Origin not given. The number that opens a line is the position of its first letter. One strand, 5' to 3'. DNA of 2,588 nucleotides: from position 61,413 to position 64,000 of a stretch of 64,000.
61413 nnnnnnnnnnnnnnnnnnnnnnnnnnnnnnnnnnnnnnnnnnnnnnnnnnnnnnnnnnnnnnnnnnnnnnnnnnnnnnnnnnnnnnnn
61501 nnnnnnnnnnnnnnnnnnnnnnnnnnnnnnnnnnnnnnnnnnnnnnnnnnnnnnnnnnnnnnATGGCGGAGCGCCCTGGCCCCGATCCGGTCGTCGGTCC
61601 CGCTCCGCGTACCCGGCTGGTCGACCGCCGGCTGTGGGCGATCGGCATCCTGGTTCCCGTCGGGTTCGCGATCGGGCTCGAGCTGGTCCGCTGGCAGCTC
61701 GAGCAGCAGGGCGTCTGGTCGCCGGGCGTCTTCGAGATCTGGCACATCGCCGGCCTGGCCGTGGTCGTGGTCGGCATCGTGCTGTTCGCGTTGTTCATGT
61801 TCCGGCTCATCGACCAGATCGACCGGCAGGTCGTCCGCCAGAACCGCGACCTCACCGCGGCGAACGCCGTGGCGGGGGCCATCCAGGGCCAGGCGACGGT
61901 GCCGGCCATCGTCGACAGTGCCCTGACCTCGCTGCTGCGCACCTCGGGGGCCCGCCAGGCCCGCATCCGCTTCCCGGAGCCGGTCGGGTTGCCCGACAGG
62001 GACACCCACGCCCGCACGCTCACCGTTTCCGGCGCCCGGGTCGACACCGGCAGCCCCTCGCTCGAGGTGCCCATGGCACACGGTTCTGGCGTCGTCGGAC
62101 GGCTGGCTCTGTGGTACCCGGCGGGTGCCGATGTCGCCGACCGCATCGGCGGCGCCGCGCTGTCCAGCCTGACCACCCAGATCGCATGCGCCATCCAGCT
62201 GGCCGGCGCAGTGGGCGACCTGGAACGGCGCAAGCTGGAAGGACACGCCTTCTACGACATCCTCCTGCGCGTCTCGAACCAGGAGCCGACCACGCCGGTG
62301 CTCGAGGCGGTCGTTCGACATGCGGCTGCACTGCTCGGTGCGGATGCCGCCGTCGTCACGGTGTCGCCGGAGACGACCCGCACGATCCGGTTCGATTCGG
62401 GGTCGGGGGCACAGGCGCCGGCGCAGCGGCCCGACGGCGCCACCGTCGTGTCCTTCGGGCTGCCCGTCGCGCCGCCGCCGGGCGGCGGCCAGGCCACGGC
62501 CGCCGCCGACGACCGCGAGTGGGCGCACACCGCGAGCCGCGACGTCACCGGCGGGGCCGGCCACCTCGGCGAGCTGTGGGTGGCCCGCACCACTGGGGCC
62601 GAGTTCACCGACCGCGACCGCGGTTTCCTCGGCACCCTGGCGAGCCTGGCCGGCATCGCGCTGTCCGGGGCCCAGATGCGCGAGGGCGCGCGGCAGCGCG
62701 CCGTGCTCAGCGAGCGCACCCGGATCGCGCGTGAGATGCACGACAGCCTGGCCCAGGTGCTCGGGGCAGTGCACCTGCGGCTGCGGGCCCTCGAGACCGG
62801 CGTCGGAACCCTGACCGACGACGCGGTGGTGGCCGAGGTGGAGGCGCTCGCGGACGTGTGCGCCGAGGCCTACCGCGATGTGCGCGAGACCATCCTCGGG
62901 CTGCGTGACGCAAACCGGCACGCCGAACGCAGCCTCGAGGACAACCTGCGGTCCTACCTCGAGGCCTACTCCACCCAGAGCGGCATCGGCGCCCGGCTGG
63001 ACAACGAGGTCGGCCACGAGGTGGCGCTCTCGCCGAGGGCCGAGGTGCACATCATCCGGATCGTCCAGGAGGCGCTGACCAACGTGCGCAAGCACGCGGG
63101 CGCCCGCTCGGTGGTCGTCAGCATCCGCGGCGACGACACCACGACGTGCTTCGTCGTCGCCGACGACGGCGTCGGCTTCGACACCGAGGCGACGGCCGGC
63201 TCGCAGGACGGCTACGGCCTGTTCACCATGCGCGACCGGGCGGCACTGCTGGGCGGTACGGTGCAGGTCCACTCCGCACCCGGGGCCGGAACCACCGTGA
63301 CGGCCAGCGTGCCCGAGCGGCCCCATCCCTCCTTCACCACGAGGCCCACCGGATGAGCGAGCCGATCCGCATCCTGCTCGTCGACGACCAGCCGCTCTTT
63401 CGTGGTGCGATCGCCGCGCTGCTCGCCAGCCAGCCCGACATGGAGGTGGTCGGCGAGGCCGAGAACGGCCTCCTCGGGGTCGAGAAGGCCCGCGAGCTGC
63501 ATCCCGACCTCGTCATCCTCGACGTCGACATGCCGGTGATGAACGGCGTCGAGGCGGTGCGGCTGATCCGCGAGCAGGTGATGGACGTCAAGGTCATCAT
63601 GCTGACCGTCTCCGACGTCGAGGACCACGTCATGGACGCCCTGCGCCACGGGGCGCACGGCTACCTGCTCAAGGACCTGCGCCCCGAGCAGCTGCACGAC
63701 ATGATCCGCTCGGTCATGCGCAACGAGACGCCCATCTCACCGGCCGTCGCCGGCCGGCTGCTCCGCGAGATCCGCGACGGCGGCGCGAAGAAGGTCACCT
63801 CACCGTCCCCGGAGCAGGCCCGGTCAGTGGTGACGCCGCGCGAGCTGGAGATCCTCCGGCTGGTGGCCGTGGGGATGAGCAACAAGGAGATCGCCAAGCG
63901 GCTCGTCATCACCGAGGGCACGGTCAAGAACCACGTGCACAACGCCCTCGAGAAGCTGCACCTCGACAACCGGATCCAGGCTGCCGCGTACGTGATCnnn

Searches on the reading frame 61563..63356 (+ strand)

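Call 8: search_protein_families(library=pfam, proteins=[window:61575-63356:+], max_evalue=0.01)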
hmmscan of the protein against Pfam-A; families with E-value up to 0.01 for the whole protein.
window:61575-63356:+ (593 aa): 5 families
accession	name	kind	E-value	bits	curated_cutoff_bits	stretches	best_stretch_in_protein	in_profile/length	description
PF02518.31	HATPase_c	-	5.3e-15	56.3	26.4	1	490-582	3-110/111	Histidine kinase-, DNA gyrase B-, and HSP90-like ATPase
PF07730.19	HisKA_3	-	3.2e-13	50.4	24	1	380-446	1-66/68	Histidine kinase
PF13581.12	HATPase_c_2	-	3.5e-05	24.2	27.4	1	492-576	31-124/127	Histidine kinase-like ATPase domain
PF01590.32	GAF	-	0.0022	19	22.4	0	242-363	5-133/133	GAF domain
PF20072.4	DUF6468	-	0.0038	17.8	26.9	0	420-459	6-45/76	Domain of unknown function (DUF6468)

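Call 47: search_protein_families(library=ncbifam, proteins=[window:61563-63356:+], max_evalue=0.00001)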
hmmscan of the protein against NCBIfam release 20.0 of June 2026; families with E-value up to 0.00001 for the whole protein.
window:61563-63356:+ (597 aa): 8 families
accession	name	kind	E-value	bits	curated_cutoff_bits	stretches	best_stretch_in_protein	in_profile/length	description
NF008184.0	PRK10935.1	equivalog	2.4e-36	125.5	553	1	348-586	327-560/565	nitrate/nitrite two-component system sensor histidine kinase NarQ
NF007896.0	PRK10600.1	equivalog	5.2e-32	111.3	578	1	336-582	342-582/598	nitrate/nitrite two-component system sensor histidine kinase NarX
NF052443.1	SensHisKinMctS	equivalog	1.8e-29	102.4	700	1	383-585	249-448/457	two-component system sensor histidine kinase MctS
NF052531.1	Strep_LiaS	equivalog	6.6e-28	97.9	450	1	377-584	125-326/328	envelope stress sensor histidine kinase LiaS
NF008649.0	PRK11644.1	equivalog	5.7e-24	84.7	408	1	384-586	303-497/499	signal transduction histidine-protein kinase/phosphatase UhpB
NF047786.1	his_kin_MadS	equivalog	2.8e-22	79.4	500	1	371-584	217-434/434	MadS family sensor histidine kinase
NF047322.1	HK_morpho_MacS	equivalog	5e-17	62.1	300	1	368-584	166-367/367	MacS family sensor histidine kinase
NF040691.1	MtrAB_MtrB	equivalog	2.6e-07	30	450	0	494-595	385-502/507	MtrAB system histidine kinase MtrB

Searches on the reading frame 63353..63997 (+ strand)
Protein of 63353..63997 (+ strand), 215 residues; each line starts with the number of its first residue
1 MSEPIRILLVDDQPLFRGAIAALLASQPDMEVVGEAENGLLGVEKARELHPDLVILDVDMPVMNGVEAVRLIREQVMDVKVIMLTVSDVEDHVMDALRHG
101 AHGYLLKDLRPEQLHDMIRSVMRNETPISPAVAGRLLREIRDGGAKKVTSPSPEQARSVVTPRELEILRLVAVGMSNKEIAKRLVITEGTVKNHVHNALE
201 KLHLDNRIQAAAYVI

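Call 8: search_protein_families(library=pfam, proteins=[window:63353-63997:+], max_evalue=0.01)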
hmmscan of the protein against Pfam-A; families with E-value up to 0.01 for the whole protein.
window:63353-63997:+ (215 aa): 9 families
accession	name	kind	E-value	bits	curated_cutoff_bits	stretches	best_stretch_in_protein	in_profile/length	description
PF00072.30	Response_reg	-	8.8e-29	100.3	30.2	1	7-119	1-111/111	Response regulator receiver domain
PF00196.25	GerE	-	3.9e-18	65.3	23.5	1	159-213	2-56/57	Bacterial regulatory proteins, luxR family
PF08281.18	Sigma70_r4_2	-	9.2e-09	35.3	25.7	1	161-202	12-54/54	Sigma-70, region 4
PF04545.22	Sigma70_r4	-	2.7e-07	30.4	24.1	1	160-202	5-48/50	Sigma-70, region 4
PF14493.12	HTH_40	-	3.1e-05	24.6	27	0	168-202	6-40/89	Helix-turn-helix domain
PF13384.12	HTH_23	-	0.00013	22.1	24.6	1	164-197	7-40/50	Homeodomain-like domain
PF19610.4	DUF6115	-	0.0032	18.3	27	1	153-192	89-128/134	Family of unknown function (DUF6115)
PF13936.12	HTH_38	-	0.0037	17.4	27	0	166-196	12-42/44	Helix-turn-helix domain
PF04218.19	CENP-B_N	-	0.0063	16.6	21.2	0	157-195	4-43/53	CENP-B N-terminal DNA-binding domain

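Call 26: search_solved_structures(query=window:63353-63997:+, max_evalue=1e-10)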
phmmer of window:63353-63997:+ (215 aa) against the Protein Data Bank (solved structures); distinct sequences matched with E-value up to 1e-10: 52.
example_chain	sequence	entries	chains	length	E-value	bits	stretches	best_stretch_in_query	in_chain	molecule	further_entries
1a04_A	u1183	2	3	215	1.9e-46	162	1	2-214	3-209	NITRATE/NITRITE RESPONSE REGULATOR PROTEIN NARL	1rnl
5hev_A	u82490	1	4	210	2.5e-37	132.3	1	5-214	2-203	Response regulator protein VraR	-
7ve6_A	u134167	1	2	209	3.1e-34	122.2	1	5-214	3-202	Response regulator protein VraR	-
4gvp_A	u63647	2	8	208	3.7e-34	121.9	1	5-214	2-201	Response regulator protein vraR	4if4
4ldz_A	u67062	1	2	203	6.6e-30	108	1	5-211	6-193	Transcriptional regulatory protein DesR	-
3c3w_A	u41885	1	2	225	7.8e-29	104.5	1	5-213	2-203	TWO COMPONENT TRANSCRIPTIONAL REGULATORY PROTEIN DEVR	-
4zmr_A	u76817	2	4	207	1.3e-26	97.2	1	5-211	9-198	Response regulator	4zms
4hye_A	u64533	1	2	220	1.3e-26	97.2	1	4-211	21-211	Response regulator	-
4yn8_A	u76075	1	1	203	3.4e-26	95.9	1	5-210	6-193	Response regulator ChrA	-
9xzo_A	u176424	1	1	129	3e-22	83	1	6-123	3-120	De novo protein M1X0B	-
6er7_A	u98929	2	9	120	1.4e-20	77.6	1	6-121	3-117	120aa long hypothetical chemotaxis protein (CheY)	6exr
3t8y_A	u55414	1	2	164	1.1e-19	74.6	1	4-107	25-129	Chemotaxis response regulator protein-glutamate methylesterase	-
6ekg_Y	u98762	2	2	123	1.5e-19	74.2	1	3-114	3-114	Chemotaxis protein CheY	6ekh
7od9_B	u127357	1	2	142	3.6e-19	73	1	5-114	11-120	Response regulator receiver protein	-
4le0_A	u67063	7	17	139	1.1e-18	71.4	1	5-133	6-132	Transcriptional regulatory protein DesR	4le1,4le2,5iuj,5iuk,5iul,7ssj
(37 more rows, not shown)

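Call 47: search_protein_families(library=ncbifam, proteins=[window:63353-63997:+], max_evalue=0.00001)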
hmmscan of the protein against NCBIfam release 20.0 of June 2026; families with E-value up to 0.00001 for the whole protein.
window:63353-63997:+ (215 aa): 92 families (the best 25 are shown)
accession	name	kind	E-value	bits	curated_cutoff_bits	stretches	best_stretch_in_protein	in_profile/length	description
NF007935.0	PRK10651.1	equivalog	1e-59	201.3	250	1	2-214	4-210/216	two-component system response regulator NarL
NF007708.0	PRK10403.1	equivalog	2.6e-42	144.7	343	1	3-211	5-205/215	nitrate/nitrite response regulator protein NarP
NF052445.1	RespRegMctR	equivalog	1.1e-40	139.3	300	1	4-214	1-199/205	two-component system response regulator MctR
NF047785.1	respo_reg_MadR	equivalog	2.6e-36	125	300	1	5-210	1-199/209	MadR family response regulator transcription factor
NF011896.0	PRK15369.1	equivalog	3.5e-36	124.8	242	1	5-206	4-196/211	two component system response regulator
NF007018.1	PRK09483.1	equivalog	7.9e-29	100.8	280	1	5-208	2-197/217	UvrY/SirA/GacA family response regulator transcription factor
NF001965.0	PRK00742.1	subfamily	8.1e-27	94.3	293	1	3-176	2-175/357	chemotaxis-specific protein-glutamate methyltransferase CheB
NF041830.1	RR_TF_ErdR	exception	5.2e-23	81.9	390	1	6-212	3-203/213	response regulator transcription factor ErdR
NF041367.1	CheY_Halo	equivalog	4e-21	75.5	200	1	7-121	1-113/114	chemotaxis protein CheY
NF007403.0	PRK09935.1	equivalog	5.3e-21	75.2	271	1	4-209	3-199/210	fimbria biosynthesis transcriptional regulator FimZ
NF008677.0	PRK11697.1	equivalog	1.7e-20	73.4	246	1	5-127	2-121/238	two-component system response regulator BtsR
NF009206.0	PRK12555.1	subfamily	5.3e-20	71.7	342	1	5-176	1-161/340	chemotaxis-specific protein-glutamate methyltransferase CheB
NF007685.0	PRK10360.1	equivalog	2.4e-19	69.9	258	1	5-211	2-189/196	response regulator transcription factor UhpA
TIGR02875.1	spore_0_A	equivalog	6e-19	68.3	200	1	4-125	2-125/262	sporulation transcription factor Spo0A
NF045505.1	RR_RssB_Pseudo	equivalog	5.2e-18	65.3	700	1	5-123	6-120/394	two-component system response regulator RssB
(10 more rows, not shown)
